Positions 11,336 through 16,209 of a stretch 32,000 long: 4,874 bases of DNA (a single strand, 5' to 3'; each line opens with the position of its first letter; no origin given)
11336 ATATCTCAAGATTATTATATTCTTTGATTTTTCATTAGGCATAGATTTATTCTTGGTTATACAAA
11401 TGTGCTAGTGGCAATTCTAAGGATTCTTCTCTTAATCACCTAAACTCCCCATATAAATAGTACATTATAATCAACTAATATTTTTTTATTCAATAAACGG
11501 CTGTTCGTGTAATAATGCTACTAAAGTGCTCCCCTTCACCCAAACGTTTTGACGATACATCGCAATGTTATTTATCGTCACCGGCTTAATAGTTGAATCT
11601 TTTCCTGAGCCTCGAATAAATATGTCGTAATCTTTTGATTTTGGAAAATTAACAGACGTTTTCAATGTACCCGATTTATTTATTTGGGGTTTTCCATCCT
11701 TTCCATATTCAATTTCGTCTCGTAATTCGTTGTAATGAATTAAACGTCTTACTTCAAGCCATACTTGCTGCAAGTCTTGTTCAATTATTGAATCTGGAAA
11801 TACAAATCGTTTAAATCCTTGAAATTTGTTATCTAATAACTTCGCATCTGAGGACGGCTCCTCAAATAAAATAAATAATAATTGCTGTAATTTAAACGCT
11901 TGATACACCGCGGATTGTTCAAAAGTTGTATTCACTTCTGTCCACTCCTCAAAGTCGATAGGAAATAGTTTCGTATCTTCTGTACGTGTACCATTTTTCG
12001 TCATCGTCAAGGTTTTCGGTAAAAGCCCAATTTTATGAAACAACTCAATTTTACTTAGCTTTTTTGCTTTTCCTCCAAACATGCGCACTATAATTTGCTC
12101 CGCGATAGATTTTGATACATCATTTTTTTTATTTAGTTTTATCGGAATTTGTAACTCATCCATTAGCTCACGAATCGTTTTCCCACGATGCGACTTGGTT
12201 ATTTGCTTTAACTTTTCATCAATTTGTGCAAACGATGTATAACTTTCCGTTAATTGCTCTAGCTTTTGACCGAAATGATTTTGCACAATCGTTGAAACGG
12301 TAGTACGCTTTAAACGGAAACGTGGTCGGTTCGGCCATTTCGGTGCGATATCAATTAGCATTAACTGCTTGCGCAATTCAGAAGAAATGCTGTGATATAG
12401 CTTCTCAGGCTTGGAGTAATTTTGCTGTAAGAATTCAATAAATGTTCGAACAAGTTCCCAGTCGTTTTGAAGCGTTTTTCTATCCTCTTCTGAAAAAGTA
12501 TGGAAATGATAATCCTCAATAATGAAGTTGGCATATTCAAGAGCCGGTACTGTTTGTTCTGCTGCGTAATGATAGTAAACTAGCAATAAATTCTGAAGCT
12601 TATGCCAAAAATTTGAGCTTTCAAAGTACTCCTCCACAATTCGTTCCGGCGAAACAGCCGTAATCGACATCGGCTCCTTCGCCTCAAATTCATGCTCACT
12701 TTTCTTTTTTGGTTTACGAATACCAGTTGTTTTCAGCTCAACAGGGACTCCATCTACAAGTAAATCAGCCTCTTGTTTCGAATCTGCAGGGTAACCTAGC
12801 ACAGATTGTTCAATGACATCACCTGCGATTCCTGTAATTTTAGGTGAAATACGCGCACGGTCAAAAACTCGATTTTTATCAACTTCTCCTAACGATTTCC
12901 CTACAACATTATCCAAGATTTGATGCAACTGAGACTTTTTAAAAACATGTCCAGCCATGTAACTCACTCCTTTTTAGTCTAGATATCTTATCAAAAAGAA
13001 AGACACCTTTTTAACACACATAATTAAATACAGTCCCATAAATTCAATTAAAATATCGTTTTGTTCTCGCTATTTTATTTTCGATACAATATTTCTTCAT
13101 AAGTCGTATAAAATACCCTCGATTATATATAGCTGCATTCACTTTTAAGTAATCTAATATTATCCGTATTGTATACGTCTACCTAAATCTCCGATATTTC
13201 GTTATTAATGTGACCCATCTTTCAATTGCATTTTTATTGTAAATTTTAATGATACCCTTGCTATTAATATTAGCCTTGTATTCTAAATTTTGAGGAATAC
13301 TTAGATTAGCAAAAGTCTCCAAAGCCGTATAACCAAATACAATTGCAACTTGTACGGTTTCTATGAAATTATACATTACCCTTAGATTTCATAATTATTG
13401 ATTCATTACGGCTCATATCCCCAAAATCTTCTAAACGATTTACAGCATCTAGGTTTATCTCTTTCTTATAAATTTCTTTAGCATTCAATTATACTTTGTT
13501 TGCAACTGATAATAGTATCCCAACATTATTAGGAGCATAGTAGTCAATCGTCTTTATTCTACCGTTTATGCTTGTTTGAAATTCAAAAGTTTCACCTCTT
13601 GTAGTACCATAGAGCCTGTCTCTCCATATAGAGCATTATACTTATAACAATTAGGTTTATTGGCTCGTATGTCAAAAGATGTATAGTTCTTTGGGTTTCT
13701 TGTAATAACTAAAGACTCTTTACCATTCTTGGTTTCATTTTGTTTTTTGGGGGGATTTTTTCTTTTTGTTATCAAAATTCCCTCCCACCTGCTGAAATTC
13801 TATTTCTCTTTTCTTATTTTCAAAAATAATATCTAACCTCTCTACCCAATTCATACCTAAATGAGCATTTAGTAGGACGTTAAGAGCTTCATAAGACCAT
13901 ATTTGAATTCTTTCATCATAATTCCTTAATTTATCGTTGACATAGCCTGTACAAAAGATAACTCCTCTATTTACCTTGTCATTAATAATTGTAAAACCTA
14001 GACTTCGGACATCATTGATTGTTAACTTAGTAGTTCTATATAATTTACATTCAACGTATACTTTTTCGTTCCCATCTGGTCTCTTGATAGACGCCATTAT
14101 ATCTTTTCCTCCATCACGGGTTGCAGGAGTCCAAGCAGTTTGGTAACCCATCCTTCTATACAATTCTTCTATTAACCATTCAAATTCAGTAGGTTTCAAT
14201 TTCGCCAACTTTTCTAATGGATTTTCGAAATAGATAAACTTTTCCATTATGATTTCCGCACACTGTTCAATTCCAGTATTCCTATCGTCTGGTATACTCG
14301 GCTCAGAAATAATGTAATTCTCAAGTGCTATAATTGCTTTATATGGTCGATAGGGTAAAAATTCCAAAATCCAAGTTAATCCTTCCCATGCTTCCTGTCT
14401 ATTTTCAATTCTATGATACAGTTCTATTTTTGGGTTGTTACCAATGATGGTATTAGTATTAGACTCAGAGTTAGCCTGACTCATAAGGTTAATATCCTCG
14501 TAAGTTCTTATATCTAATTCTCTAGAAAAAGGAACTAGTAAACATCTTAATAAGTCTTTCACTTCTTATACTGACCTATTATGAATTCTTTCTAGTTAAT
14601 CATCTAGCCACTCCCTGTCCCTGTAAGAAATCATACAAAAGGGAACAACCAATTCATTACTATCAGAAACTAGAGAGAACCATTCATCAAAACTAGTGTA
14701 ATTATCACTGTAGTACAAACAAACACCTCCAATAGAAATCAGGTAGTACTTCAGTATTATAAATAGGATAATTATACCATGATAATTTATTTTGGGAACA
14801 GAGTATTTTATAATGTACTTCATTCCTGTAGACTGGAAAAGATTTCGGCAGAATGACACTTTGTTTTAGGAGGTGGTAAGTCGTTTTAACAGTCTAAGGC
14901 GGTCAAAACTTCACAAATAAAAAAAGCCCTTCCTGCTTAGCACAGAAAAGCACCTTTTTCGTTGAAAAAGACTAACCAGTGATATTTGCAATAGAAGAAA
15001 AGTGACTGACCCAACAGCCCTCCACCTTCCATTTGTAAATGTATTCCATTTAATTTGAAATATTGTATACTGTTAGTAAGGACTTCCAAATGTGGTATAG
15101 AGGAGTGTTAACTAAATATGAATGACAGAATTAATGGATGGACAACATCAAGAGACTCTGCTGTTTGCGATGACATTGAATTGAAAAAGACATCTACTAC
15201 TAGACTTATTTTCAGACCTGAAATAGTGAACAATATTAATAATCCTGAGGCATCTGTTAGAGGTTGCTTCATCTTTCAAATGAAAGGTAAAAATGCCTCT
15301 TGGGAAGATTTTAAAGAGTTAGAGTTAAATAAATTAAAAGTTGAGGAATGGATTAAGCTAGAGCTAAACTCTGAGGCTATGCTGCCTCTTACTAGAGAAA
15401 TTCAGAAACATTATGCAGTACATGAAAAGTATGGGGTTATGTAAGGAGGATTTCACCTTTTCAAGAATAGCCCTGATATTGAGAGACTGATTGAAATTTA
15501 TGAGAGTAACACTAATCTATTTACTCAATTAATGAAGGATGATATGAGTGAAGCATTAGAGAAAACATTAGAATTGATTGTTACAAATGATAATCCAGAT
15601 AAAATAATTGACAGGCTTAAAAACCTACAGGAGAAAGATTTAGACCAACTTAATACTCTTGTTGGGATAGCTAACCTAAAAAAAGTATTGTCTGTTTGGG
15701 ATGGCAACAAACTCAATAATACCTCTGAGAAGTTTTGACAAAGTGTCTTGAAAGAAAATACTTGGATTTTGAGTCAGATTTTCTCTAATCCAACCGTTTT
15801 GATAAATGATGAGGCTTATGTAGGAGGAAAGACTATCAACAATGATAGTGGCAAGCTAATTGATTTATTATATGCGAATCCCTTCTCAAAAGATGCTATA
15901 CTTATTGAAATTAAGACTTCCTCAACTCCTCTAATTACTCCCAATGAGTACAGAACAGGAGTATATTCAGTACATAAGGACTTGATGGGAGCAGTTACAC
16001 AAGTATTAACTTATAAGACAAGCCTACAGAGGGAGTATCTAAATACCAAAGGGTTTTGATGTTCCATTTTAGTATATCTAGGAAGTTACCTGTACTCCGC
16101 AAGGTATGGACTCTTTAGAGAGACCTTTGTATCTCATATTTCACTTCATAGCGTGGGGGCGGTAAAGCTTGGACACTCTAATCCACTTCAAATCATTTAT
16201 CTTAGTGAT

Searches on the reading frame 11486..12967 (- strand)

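Call 11: search_protein_families(library=pfam, proteins=[window:11486-12967:-], max_evalue=0.01)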
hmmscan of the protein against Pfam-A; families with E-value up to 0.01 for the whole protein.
window:11486-12967:- (493 aa): 1 family
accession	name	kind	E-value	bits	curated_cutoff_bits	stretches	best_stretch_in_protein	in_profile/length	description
PF02976.21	MutH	-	7.7e-25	87.2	23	1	57-169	1-103/103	DNA mismatch repair enzyme MutH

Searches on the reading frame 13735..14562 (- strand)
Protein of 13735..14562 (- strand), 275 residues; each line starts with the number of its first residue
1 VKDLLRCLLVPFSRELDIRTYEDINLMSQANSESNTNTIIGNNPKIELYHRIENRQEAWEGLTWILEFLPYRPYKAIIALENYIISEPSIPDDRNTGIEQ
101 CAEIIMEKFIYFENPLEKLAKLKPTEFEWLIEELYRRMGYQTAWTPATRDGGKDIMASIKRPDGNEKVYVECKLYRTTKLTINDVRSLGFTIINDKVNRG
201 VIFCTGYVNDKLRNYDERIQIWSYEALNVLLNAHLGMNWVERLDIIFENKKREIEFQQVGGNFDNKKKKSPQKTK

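Call 11: search_protein_families(library=pfam, proteins=[window:13735-14562:-], max_evalue=0.01)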
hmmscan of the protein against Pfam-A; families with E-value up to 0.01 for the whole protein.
window:13735-14562:- (275 aa): 2 families
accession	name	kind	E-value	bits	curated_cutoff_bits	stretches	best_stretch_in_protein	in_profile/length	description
PF04471.18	Mrr_cat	-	1.1e-16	61.5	21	1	120-228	2-112/115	Restriction endonuclease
PF22722.2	NA-iREase1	-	4.7e-06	27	27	1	130-214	4-86/106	NACHT-associated inactive Restriction Endonuclease 1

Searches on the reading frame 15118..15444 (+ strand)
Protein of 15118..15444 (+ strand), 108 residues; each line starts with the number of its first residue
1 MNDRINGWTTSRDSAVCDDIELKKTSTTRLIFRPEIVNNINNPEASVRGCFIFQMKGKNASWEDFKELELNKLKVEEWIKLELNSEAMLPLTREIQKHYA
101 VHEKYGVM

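Call 11: search_protein_families(library=pfam, proteins=[window:15118-15444:+], max_evalue=0.01)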
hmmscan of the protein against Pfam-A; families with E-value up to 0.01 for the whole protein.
window:15118-15444:+ (108 aa): 1 family
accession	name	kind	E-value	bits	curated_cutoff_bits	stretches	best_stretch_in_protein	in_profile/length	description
PF21407.2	SduA_N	-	1.2e-35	122.2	27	1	10-107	2-99/102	Shedu protein SduA, N-terminal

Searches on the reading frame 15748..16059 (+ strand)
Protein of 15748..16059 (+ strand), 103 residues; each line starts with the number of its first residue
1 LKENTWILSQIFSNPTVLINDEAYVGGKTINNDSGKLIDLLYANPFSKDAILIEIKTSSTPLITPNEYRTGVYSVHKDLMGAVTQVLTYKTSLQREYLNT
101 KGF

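Call 11: search_protein_families(library=pfam, proteins=[window:15748-16059:+], max_evalue=0.01)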
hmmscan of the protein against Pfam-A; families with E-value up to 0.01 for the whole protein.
window:15748-16059:+ (103 aa): 1 family
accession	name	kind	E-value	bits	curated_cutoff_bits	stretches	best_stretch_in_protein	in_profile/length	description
PF14082.12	SduA_C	-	2.7e-11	44.3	27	1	2-97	12-92/159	Shedu protein SduA, C-terminal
